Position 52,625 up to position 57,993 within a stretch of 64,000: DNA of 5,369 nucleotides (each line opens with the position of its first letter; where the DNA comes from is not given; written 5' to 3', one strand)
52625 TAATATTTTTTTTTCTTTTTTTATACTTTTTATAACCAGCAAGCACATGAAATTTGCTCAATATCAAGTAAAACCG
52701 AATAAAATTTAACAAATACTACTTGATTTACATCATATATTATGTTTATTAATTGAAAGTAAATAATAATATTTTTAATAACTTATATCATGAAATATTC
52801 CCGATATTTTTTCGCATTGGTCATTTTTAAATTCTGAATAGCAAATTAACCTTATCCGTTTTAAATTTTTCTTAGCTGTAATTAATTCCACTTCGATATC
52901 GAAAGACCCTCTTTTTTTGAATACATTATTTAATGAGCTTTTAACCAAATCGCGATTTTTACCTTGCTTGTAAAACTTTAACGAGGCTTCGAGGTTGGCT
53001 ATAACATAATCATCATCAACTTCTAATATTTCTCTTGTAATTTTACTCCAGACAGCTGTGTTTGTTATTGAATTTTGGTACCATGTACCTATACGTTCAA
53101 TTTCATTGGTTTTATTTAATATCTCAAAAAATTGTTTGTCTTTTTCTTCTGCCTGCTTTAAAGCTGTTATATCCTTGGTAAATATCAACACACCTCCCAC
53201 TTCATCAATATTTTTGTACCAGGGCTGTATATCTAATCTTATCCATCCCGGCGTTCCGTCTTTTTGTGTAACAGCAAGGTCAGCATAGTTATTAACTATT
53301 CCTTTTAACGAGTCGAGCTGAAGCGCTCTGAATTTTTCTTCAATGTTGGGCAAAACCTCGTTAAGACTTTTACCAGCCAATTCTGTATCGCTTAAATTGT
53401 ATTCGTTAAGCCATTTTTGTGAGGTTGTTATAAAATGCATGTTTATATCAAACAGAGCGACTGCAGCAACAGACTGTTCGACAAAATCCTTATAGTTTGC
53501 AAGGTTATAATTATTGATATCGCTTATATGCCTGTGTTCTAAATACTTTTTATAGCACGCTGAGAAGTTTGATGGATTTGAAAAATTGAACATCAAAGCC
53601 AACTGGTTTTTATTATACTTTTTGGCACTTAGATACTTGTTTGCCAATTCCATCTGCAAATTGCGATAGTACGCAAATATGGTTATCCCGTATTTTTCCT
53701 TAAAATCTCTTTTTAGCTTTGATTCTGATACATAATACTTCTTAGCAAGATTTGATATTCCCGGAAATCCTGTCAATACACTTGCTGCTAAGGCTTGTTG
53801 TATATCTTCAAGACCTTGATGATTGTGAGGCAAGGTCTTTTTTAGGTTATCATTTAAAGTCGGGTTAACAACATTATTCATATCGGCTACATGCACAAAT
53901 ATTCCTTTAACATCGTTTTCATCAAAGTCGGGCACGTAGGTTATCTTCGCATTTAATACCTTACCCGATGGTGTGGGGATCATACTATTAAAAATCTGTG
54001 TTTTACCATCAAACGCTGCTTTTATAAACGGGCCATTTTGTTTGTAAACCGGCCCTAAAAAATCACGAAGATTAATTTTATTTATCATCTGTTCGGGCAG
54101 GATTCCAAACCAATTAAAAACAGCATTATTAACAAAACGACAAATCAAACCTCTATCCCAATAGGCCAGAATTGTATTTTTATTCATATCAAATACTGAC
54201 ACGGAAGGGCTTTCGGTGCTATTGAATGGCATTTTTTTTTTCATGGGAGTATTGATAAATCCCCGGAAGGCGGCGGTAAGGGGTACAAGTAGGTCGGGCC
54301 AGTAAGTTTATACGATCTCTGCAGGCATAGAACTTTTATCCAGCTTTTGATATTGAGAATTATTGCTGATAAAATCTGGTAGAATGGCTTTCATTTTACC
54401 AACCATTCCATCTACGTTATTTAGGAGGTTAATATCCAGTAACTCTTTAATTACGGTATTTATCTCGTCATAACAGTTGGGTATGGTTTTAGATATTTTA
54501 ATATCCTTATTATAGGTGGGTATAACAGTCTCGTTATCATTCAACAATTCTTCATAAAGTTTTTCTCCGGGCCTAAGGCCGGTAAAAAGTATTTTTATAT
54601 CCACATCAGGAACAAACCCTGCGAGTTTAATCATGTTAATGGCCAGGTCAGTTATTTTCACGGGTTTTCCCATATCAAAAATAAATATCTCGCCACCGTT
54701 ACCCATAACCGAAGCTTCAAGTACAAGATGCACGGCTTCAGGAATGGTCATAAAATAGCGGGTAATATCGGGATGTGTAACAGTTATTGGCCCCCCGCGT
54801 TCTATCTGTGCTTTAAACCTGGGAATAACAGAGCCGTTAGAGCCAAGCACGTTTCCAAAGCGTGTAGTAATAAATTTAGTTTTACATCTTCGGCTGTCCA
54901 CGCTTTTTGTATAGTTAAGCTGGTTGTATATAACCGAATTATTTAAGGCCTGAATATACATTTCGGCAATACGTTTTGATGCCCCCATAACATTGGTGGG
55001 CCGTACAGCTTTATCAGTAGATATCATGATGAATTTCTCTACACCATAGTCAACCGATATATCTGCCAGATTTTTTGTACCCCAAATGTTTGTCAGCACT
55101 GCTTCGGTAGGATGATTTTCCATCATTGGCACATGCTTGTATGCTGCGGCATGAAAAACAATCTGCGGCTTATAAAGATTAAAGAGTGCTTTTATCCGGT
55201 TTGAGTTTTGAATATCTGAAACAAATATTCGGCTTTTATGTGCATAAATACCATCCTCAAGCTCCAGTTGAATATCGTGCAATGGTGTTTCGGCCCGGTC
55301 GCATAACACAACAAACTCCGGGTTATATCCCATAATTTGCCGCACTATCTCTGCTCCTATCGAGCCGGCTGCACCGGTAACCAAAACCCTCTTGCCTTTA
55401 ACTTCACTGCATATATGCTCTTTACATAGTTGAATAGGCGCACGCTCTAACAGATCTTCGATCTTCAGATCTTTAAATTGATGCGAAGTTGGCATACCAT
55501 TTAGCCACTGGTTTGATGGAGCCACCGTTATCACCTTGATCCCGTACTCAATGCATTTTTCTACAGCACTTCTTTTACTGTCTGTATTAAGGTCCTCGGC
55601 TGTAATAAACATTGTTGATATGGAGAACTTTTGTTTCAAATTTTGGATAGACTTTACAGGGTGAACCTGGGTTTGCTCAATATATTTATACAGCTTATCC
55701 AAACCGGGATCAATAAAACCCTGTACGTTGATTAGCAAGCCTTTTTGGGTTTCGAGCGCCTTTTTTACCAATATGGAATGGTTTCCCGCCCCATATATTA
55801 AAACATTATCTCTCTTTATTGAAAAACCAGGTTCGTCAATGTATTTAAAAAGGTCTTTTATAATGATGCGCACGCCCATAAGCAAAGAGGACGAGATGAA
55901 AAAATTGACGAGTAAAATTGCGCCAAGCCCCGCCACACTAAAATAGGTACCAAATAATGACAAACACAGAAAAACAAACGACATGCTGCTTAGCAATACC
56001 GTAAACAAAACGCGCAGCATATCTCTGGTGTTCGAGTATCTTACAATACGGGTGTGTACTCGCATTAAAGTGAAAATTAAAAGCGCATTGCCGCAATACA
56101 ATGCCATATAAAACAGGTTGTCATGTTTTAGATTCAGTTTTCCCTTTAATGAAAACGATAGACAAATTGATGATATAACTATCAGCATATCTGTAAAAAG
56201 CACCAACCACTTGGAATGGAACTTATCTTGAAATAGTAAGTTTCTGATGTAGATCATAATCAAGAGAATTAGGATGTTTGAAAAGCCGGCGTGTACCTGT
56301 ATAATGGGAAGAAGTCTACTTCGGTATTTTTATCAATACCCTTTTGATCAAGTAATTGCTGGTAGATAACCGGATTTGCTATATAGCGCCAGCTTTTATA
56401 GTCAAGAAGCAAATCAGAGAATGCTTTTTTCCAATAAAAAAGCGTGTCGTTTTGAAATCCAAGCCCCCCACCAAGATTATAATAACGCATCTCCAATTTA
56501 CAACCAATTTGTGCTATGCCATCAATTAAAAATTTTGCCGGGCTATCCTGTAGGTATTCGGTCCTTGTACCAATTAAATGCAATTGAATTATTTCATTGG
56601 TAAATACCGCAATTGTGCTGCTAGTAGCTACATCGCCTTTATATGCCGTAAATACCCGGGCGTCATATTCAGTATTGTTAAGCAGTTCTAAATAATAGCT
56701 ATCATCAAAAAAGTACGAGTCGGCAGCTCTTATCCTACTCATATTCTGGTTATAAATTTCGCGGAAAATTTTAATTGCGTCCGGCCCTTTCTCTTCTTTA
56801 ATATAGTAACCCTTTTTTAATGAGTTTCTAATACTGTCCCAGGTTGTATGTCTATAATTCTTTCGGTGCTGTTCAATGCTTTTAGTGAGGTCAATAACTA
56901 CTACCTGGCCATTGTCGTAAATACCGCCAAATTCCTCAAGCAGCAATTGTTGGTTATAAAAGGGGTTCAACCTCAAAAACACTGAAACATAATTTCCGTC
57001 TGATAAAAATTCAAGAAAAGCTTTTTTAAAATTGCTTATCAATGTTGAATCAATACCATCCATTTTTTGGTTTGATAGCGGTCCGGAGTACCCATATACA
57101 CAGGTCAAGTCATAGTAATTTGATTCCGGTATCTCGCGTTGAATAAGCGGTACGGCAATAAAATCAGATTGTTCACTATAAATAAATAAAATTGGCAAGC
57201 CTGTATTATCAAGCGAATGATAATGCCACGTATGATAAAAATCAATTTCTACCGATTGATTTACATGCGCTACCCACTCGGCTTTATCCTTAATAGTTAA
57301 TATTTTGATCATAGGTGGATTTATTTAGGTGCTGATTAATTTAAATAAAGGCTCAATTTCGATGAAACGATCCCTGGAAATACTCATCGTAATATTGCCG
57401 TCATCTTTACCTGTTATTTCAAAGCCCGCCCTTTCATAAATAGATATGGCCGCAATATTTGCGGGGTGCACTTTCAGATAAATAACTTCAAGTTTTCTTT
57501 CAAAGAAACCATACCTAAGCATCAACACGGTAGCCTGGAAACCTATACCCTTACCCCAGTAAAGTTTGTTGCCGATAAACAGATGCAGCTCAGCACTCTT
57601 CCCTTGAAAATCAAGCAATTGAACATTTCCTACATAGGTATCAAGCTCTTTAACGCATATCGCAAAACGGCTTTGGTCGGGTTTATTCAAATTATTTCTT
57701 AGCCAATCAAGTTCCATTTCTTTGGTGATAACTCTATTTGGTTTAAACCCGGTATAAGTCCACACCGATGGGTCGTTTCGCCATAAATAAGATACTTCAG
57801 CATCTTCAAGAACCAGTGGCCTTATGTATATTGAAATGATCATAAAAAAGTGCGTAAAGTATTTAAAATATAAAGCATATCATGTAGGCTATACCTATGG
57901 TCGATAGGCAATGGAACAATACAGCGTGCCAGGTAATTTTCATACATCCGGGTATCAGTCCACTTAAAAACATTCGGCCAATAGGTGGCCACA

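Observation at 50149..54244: Three-gene regulator cassette (PAS-AraC-PAS-PAS / XRE-HTH / PAS-AraC-PAS-PAS) at the distal end of a polysaccharide locus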

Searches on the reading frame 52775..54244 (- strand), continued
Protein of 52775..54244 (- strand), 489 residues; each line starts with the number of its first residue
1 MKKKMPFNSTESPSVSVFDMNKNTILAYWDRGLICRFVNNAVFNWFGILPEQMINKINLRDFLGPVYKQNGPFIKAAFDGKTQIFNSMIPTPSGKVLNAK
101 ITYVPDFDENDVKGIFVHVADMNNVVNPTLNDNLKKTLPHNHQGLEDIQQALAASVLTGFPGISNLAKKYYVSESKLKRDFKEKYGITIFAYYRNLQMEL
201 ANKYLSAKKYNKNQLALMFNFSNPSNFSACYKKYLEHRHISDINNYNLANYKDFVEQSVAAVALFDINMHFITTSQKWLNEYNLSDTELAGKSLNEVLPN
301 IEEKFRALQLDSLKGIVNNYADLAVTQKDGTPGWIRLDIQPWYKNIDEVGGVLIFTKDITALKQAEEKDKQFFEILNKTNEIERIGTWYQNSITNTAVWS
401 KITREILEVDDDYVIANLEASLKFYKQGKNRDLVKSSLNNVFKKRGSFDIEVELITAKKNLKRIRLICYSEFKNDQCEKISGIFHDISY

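Call 26: predict_structure(alignment_id=A1)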
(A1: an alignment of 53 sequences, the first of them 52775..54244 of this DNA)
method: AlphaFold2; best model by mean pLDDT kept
length: 489 residues; sequences in the alignment: 53
mean_pLDDT: 82.1   pTM: 0.38
mean pLDDT of the five models: 82.1, 82.1, 81.0, 80.2, 78.8
residues with pLDDT >= 90: 204; 70-90: 202; 50-70: 45; < 50: 38
segments of 3 or more residues with pLDDT < 50: 1-20, 125-142
pLDDT, mean of each block of 10 residues (from residue 1): 34 34 86 95 86 95 87 95 87 74 94 95 53 35 76 91 92 93 91 94 91 92 92 85 74 88 90 92 86 81 67 70 76 84 79 88 74 62 82 84 91 80 92 92 88 94 92 88 85
secondary structure, 60 per line:
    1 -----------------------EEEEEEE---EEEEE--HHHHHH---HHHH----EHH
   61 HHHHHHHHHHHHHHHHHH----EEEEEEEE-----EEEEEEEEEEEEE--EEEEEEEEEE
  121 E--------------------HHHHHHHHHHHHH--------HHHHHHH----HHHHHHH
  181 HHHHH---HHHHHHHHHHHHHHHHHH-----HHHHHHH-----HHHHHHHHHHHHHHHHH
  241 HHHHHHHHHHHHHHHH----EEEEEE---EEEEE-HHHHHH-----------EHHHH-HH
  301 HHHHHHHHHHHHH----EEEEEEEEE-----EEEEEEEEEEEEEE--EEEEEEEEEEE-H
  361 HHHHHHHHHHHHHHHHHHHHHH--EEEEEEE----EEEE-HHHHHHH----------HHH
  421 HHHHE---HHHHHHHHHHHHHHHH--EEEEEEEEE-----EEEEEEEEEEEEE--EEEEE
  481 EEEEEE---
elements in order: E24-30 E34-38 H41-46 H50-53 H59-78 E83-90 E96-108 E111-121 H142-154 H163-169 H174-185 H189-206 H212-218 H224-256 E261-266 E270-274 H276-281 H294-297 H299-313 E318-326 E332-345 E348-358 H360-382 E385-391 E396-399 H401-407 H418-424 H429-444 E447-455 E461-473 E476-486

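Call 30: fold_search(model_id=the predicted structure, library=pdb)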
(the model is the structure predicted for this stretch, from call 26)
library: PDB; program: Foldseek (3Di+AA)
matches with E <= 10: 1742; with E <= 0.001: 657
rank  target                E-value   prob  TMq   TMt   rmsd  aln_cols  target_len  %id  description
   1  6pps_A                6.5e-15  1.00  0.21  0.37  11.5       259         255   14  A blue light illuminated LOV-PAS construct from the LOV-HK sensory protein from Brucella abortus (construct 15-273) (released 2020-07-15)
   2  6pps_C                7.8e-15  1.00  0.22  0.38  12.3       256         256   14  A blue light illuminated LOV-PAS construct from the LOV-HK sensory protein from Brucella abortus (construct 15-273) (released 2020-07-15)
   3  6pps_D                8.8e-15  1.00  0.22  0.38  12.2       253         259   14  A blue light illuminated LOV-PAS construct from the LOV-HK sensory protein from Brucella abortus (construct 15-273) (released 2020-07-15)
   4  6ph4_B                9.9e-15  1.00  0.28  0.29   7.7       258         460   15  Full length LOV-PAS-HK construct from the LOV-HK sensory protein from Brucella abortus (light-adapted, construct 15-48 (released 2020-12-30)
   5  6pps_B                1.4e-14  1.00  0.21  0.38  12.4       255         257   15  A blue light illuminated LOV-PAS construct from the LOV-HK sensory protein from Brucella abortus (construct 15-273) (released 2020-07-15)
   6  6ph4_A                2.2e-14  1.00  0.20  0.30  12.6       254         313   14  Full length LOV-PAS-HK construct from the LOV-HK sensory protein from Brucella abortus (light-adapted, construct 15-48 (released 2020-12-30)
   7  9a5d_A                2.4e-13  1.00  0.23  0.20  42.0       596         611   10  Integrative model of WALK-YYCH by crosslinking MS and deep learning (released 2024-09-18)
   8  6hmj_D                1.5e-12  1.00  0.22  0.29  32.0       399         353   10  Structure of an RNA-binding Light-Oxygen-Voltage Receptor (released 2019-08-28)
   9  9cmf_A                1.6e-12  1.00  0.34  0.22   5.9       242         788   14  Substrate bound DosP (released 2024-11-20)
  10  9bgv_A                3.2e-12  1.00  0.22  0.14  16.9       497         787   10  DosP R97A straight form (released 2024-11-20)
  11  6hmj_A                5.4e-12  1.00  0.22  0.29  35.9       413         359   10  Structure of an RNA-binding Light-Oxygen-Voltage Receptor (released 2019-08-28)
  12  9cdr_A                6.1e-12  1.00  0.32  0.21   6.5       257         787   14  DosP Apo straight form (released 2024-11-20)
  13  6ph3_C                6.1e-12  1.00  0.22  0.41  12.6       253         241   13  LOV-PAS construct from the LOV-HK sensory protein from Brucella abortus (dark-adapted, construct 15-273) (released 2020-12-30)
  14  4hh2_A                8.3e-12  1.00  0.21  0.26  21.6       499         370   10  Structure of PpsR without the HTH motif from Rb. sphaeroides (released 2013-06-05)
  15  3luq_B                8.8e-12  1.00  0.22  0.84   2.4       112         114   34  The Crystal Structure of a PAS Domain from a Sensory Box Histidine Kinase Regulator from Geobacter sulfurreducens to 2 (released 2010-03-16)
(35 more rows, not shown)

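Call 54: search_solved_structures(query=A1, max_evalue=0.001, show_alignments=2)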
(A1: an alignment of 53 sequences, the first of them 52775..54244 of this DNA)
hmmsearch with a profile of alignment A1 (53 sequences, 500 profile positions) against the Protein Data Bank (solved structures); distinct sequences matched with E-value up to 0.001: 8.
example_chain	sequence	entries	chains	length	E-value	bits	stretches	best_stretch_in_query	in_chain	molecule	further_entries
3luq_A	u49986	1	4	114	2.7e-35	125.3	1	256-368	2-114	Sensor protein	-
12aw_A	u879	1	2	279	3e-07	32.8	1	136-239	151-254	HYBRID TWO-COMPONENT SYSTEM PROTEIN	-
8js5_A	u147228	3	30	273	9.3e-07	31.2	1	393-498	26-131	Sensor protein FixL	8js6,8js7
6ph3_A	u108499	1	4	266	1.2e-06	30.7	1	331-498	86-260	Blue-light-activated histidine kinase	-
6pps_A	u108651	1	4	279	1.4e-06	30.5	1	331-498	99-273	Blue-light-activated histidine kinase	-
6ph4_A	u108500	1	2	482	5.8e-06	28.5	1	332-498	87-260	Blue-light-activated histidine kinase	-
3oio_A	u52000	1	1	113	0.0005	22.1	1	171-247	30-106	Transcriptional regulator (AraC-type DNA-binding domain-containing proteins)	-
3nja_A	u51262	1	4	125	0.00085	21.4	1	379-496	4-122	Probable GGDEF family protein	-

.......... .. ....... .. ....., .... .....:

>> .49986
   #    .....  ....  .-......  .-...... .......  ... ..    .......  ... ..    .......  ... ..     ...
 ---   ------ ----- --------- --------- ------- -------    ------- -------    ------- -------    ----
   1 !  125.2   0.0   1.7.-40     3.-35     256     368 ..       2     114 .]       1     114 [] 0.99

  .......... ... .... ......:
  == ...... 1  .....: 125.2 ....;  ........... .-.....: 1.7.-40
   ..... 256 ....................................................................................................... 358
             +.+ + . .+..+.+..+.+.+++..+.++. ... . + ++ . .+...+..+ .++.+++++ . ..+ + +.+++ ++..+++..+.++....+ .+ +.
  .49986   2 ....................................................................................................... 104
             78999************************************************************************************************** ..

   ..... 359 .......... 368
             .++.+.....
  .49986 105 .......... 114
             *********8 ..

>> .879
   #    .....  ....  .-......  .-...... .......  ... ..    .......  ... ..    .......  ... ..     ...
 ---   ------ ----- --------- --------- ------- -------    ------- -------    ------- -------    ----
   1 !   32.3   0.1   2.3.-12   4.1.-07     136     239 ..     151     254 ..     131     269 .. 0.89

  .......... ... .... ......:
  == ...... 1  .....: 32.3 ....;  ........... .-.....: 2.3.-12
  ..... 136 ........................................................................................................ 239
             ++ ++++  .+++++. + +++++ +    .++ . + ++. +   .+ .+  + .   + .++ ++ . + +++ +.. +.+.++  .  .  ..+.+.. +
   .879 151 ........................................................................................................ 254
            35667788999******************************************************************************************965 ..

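Call 61: search_protein_families(library=pfam, proteins=[L018:12692-14143:+, L018:14147-15100:+, L022:12003-13055:+, L047:9977-11044:+, L013:12139-12963:+, L015:11768-12190:+], max_evalue=0.001)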
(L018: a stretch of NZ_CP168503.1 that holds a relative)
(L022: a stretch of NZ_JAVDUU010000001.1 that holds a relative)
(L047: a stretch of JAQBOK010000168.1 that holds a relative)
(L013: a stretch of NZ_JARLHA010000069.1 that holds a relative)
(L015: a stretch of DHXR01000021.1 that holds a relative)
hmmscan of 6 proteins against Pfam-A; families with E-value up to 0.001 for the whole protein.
L018:12692-14143:+ (483 aa): 1 family
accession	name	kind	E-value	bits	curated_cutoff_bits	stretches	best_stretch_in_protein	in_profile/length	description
PF03062.24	MBOAT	-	1.1e-29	104.2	27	1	152-366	80-314/337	MBOAT, membrane-bound O-acyltransferase family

L018:14147-15100:+ (317 aa): 0 families

L022:12003-13055:+ (350 aa): 5 families
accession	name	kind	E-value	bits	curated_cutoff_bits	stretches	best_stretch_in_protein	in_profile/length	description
PF00072.30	Response_reg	-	2.2e-28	99.1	30.2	1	5-117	1-111/111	Response regulator receiver domain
PF13545.12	HTH_Crp_2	-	7.1e-19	68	27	1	280-348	1-70/70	Crp-like helix-turn-helix domain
PF00027.35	cNMP_binding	-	3e-16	59.6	27.5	1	161-248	2-89/89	Cyclic nucleotide-binding domain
PF00325.26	Crp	-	1.9e-08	34.3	21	1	299-330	1-32/32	Bacterial regulatory proteins, crp family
PF25213.1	HVO_A0261_N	-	0.00019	21.7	35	1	301-335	25-59/86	HVO_A0261 N-terminal domain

L047:9977-11044:+ (355 aa): 7 families
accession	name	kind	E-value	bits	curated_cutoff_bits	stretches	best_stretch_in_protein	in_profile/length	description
PF02518.31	HATPase_c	-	3.4e-28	98.7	26.4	1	245-354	2-110/111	Histidine kinase-, DNA gyrase B-, and HSP90-like ATPase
PF08447.18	PAS_3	-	1.5e-15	57.7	25.6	1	37-119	3-87/89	PAS fold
PF00512.31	HisKA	-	4.2e-12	46.4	26.9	1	134-202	2-66/66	His Kinase A (phospho-acceptor) domain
PF13426.13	PAS_9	-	5.3e-10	39.9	27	1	34-126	12-103/103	PAS domain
PF08448.16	PAS_4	-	2e-06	28.4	23.1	1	20-128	2-109/110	PAS fold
PF00989.32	PAS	-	7.9e-06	26.3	22.6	1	14-121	2-110/113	PAS fold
PF13581.12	HATPase_c_2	-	9.5e-05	22.8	27.4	1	244-321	27-104/127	Histidine kinase-like ATPase domain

L013:12139-12963:+ (274 aa): 1 family
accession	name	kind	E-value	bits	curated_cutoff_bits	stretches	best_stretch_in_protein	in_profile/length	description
PF00582.32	Usp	-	1.1e-09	39.5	24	1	1-140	1-141/141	Universal stress protein family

L015:11768-12190:+ (140 aa): 1 family
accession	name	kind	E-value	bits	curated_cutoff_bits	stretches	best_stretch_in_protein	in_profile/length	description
PF00072.30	Response_reg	-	3.7e-11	43.6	30.2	1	5-82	1-76/111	Response regulator receiver domain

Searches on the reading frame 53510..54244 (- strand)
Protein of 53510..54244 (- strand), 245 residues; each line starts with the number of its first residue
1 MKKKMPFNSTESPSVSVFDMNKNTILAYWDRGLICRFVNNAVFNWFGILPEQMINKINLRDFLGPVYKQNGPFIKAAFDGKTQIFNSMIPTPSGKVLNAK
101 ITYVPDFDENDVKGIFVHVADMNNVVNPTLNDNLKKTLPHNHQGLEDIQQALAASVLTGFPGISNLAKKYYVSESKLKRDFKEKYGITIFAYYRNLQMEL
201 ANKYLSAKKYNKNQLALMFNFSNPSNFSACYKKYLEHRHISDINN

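Call 75: search_protein_representatives(protein=window:53510-54244:-)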
Query: 245 residues. Proteins with E-value up to 0.001 (for the whole library): 4395; up to 1e-10: 776; up to 1e-30: 45. The best 150 are listed.
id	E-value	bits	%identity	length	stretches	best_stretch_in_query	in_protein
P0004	8.9e-104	362.6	69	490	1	8-239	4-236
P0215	4.1e-70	252.4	55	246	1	20-237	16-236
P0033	1.7e-68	247.1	51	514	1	23-238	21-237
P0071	7.2e-63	228.7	49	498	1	21-238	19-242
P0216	7.3e-63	228.7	49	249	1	18-236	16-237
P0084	7.8e-62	225.3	46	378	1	23-238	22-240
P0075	1.8e-61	224.1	49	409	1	21-240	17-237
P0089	2.1e-60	220.7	47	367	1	20-238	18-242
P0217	3.0e-59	216.9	47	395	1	22-236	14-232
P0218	2.0e-58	214.2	48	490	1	18-239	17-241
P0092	4.2e-58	213.1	48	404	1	21-236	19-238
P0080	1.2e-57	211.7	44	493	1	18-239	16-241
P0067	1.0e-55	205.3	45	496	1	12-239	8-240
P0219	2.1e-55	204.3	43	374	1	18-237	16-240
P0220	3.9e-55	203.4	43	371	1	21-236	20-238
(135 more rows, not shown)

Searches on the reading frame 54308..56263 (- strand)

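Call 3: search_protein_families(library=pfam, proteins=[window:54308-56263:-], max_evalue=1)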
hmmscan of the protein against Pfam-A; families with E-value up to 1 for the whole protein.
window:54308-56263:- (651 aa): 15 families
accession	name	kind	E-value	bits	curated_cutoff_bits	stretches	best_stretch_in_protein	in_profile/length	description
PF02719.21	Polysacc_synt_2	-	3.7e-113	378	20.2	1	293-589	1-289/293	Polysaccharide biosynthesis protein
PF01370.27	Epimerase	-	7.6e-20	71.8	20.9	1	293-514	1-221/240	NAD dependent epimerase/dehydratase family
PF04321.23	RmlD_sub_bind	-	3.1e-14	53.2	27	1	292-418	2-103/287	RmlD substrate binding domain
PF16363.11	GDP_Man_Dehyd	-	9.3e-14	52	27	1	294-417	1-130/332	GDP-mannose 4,6 dehydratase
PF01073.25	3Beta_HSD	-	7.4e-10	38.7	22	1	294-423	1-123/280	3-beta hydroxysteroid dehydrogenase/isomerase family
PF00106.31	adh_short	-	1.8e-06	28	26.6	1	291-362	1-69/195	short chain dehydrogenase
PF08659.16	KR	-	0.00012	22.5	22.6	1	293-416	3-136/180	KR domain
PF13460.12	NAD_binding_10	-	0.0042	17.4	27.2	1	297-422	1-104/184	NAD(P)H-binding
PF07993.18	NAD_binding_4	-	0.0049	16.5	20.1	1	295-434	1-154/258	Male sterility protein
PF01488.26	Shikimate_DH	-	0.015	15.8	24.3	0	283-336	5-57/138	Shikimate / quinate 5-dehydrogenase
PF01408.29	GFO_IDH_MocA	-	0.023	15.8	24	1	153-245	2-90/120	Oxidoreductase family, NAD-binding Rossmann fold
PF17836.7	PglD_N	-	0.12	13.4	23.4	1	153-189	1-35/78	PglD N-terminal domain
PF00056.29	Ldh_1_N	-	0.13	12.7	27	1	292-354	2-64/141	lactate/malate dehydrogenase, NAD binding domain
PF05043.19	Mga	-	0.2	12.7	21.1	0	80-158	3-74/87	Mga helix-turn-helix domain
PF00408.26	PGM_PMM_IV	-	0.38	11.3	23.1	1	72-87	35-50/68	Phosphoglucomutase/phosphomannomutase, C-terminal domain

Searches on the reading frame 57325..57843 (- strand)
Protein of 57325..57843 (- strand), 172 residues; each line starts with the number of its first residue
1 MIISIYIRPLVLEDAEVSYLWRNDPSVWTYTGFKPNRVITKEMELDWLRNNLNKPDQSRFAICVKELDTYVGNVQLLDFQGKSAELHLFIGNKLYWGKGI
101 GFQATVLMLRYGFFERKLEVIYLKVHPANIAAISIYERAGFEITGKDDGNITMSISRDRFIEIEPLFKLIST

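Call 35: search_protein_families(library=pfam, proteins=[window:57325-57843:-], max_evalue=0.00001)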
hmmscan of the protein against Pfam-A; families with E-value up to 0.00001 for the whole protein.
window:57325-57843:- (172 aa): 2 families
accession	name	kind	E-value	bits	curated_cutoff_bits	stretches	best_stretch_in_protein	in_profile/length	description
PF13302.13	Acetyltransf_3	-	6.4e-21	75.9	25.4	1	5-142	2-138/138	Acetyltransferase (GNAT) domain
PF00583.31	Acetyltransf_1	-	1.7e-09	38.4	20.7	1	42-141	20-116/116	Acetyltransferase (GNAT) family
